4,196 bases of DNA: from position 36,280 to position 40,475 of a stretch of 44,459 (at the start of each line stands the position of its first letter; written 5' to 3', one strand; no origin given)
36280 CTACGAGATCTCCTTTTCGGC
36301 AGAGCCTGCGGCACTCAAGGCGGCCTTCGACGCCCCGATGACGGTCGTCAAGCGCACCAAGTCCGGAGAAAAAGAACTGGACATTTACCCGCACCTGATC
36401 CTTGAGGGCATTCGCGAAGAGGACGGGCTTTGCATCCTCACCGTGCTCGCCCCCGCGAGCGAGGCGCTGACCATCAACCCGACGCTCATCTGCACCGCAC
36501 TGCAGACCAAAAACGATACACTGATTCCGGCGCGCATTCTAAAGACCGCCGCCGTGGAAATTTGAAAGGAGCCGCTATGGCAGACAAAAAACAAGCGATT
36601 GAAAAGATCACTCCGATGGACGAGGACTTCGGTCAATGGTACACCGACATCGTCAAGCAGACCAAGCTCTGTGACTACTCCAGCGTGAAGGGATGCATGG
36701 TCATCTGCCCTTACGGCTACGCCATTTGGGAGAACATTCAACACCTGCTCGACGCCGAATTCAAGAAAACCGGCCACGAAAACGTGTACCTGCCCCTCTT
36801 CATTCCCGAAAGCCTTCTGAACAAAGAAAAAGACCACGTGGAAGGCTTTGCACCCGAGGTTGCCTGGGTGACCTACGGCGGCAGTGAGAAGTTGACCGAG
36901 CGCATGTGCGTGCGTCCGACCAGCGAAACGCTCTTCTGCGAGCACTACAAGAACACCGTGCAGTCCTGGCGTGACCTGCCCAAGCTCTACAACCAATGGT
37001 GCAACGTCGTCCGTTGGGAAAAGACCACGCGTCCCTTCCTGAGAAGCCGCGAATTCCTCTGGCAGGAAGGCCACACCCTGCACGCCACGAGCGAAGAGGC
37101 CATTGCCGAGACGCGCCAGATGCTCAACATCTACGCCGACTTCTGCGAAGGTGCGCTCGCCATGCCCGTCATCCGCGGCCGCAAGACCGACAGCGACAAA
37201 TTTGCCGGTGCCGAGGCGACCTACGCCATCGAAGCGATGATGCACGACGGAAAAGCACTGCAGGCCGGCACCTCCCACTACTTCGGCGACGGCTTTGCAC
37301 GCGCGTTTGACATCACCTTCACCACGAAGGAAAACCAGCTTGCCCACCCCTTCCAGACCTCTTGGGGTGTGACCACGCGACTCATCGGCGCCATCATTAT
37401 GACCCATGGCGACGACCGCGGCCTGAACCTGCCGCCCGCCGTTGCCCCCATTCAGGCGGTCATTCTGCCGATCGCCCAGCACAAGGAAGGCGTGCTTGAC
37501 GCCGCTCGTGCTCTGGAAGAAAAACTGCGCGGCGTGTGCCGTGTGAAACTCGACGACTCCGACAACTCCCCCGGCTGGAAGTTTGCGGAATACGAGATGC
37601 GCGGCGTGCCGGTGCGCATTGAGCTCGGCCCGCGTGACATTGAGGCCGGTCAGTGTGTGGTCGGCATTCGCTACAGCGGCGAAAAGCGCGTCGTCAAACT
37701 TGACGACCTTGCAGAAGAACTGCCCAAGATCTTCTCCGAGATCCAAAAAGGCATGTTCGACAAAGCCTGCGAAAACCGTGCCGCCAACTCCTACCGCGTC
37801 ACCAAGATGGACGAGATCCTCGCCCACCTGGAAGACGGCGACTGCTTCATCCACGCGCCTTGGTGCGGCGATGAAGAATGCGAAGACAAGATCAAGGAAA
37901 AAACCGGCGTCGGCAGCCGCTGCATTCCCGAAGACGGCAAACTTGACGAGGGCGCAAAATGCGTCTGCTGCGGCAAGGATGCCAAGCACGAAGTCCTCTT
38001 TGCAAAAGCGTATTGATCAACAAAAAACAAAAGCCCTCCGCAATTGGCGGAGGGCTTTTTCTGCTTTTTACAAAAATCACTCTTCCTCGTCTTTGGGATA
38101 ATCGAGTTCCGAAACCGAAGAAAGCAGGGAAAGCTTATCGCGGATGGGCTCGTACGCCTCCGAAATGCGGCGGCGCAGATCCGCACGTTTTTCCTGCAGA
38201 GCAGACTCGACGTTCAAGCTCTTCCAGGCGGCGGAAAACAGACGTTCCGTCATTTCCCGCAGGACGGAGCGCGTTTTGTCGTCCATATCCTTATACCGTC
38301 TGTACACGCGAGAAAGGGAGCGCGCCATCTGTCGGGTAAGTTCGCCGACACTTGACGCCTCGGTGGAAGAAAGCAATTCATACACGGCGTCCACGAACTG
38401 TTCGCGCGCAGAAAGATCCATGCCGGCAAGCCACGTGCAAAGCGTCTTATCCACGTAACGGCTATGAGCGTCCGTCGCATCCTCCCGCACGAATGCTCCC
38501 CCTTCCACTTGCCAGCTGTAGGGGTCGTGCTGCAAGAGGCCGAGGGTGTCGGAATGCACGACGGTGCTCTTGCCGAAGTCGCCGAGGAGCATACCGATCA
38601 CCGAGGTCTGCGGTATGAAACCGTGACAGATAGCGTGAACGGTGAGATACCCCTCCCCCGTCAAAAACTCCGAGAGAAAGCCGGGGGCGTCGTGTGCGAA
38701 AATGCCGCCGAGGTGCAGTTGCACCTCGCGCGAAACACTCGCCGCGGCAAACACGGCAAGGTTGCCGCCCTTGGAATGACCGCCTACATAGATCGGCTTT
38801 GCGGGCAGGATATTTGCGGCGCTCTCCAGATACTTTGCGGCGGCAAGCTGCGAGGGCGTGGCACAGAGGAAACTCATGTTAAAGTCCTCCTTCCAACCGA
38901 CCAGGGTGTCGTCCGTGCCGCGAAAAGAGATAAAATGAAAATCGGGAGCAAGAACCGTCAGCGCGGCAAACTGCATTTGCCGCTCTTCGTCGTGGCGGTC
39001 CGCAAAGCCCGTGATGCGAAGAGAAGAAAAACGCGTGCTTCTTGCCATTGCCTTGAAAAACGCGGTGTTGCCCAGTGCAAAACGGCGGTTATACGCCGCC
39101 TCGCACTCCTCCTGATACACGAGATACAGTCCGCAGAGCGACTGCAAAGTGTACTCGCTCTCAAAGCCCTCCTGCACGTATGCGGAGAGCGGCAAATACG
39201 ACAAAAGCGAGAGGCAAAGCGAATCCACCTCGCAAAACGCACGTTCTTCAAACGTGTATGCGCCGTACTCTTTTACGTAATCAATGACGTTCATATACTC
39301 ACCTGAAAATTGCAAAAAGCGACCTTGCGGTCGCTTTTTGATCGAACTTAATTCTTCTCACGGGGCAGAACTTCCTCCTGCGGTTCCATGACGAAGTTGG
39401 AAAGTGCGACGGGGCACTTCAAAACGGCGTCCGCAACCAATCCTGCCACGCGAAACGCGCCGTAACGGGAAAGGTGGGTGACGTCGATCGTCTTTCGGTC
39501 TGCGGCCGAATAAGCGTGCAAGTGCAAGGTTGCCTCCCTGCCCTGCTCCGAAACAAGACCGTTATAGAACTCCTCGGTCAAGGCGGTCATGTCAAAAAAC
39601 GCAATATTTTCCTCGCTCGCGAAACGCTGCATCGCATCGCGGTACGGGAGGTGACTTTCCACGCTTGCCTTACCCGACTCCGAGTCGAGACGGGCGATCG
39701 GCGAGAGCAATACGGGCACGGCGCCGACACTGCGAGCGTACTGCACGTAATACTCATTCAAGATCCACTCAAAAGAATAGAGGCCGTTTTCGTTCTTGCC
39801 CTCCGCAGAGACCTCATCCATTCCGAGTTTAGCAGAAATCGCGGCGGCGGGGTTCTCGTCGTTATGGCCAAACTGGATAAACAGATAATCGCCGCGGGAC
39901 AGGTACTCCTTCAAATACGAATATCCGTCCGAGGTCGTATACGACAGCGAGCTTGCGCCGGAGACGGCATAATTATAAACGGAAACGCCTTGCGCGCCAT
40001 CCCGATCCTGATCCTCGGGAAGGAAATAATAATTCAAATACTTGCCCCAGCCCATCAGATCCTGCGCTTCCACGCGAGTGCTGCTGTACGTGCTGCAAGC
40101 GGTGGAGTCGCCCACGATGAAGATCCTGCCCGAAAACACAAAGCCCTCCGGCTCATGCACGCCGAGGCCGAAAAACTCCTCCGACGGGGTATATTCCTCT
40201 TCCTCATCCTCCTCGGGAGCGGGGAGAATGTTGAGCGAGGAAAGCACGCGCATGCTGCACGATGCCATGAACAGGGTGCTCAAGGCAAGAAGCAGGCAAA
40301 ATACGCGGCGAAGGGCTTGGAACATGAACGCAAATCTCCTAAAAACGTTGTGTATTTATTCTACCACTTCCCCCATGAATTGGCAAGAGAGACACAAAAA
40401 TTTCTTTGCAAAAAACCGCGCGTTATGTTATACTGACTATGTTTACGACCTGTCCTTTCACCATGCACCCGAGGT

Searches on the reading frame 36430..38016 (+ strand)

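Call 36: search_protein_families(library=pfam, proteins=[window:36430-38016:+])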
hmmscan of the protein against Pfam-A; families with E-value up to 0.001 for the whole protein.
window:36430-38016:+ (528 aa): 3 families
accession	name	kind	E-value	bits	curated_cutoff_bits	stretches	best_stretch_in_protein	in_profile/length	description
PF09180.16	ProRS-C_1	-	9e-26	90.3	31.5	1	460-528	1-71/71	Prolyl-tRNA synthetase, C-terminal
PF00587.30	tRNA-synt_2b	-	3.4e-21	76.5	29.3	1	154-323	6-176/179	tRNA synthetase class II core domain (G, H, P, S and T)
PF03129.25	HGTP_anticodon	-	7.3e-19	68.2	21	1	342-433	1-93/94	Anticodon binding domain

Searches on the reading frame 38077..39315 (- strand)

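Call 36: search_protein_families(library=pfam, proteins=[window:38077-39315:-])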
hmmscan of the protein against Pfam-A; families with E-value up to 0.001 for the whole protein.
window:38077-39315:- (412 aa): 1 family
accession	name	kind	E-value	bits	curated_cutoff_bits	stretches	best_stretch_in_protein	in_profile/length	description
PF11187.14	Mbeg1-like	-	2.9e-69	233.3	21.1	1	90-312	1-223/224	Mbeg1-like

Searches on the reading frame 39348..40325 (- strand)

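Call 36: search_protein_families(library=pfam, proteins=[window:39348-40325:-])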
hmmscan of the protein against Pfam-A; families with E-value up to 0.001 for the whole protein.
window:39348-40325:- (325 aa): 2 families
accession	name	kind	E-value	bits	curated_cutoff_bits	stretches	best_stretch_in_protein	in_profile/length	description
PF13472.12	Lipase_GDSL_2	-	1.1e-07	33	32.9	1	71-254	2-150/178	GDSL-like Lipase/Acylhydrolase family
PF00657.28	Lipase_GDSL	-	1.1e-07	32.7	23.6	1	68-292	1-203/208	GDSL-like Lipase/Acylhydrolase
